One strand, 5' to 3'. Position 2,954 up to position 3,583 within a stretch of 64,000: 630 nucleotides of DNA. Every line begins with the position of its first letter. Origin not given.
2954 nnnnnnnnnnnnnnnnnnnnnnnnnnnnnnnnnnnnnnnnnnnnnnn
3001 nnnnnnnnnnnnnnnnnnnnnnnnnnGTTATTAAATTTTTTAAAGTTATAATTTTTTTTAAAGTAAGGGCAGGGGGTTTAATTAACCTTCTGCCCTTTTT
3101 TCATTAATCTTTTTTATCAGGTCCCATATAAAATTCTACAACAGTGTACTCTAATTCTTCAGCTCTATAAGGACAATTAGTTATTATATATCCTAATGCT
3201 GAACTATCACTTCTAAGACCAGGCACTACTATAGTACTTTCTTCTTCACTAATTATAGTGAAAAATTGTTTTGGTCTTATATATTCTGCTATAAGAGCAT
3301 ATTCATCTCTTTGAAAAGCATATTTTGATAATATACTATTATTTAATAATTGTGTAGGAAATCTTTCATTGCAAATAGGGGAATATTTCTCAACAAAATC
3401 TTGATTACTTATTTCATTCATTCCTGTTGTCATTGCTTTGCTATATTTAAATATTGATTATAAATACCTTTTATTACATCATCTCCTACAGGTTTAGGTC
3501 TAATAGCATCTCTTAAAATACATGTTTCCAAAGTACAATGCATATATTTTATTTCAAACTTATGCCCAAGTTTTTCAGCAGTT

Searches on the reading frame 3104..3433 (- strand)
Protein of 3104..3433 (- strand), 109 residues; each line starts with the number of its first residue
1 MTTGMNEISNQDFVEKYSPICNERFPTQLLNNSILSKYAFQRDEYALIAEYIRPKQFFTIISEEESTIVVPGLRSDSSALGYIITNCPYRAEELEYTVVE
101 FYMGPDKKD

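Call 56: find_encoding_contigs(protein=window:3104-3433:-, flank=10000, max_places=1)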
Protein window:3104-3433:- (109 aa): 1 contig read that carries it; 1 place shown.
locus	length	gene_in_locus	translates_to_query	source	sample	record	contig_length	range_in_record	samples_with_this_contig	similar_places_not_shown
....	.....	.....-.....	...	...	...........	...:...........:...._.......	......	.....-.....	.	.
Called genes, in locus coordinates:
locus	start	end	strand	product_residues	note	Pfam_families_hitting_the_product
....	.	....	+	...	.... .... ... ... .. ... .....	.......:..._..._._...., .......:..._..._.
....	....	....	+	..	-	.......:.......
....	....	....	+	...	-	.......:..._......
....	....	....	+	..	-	-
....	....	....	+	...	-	-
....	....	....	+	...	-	-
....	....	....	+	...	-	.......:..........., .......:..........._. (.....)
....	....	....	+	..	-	-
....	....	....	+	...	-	-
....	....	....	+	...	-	-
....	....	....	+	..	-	-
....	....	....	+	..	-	-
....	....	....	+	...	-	-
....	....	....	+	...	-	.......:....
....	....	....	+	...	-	-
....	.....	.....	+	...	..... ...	-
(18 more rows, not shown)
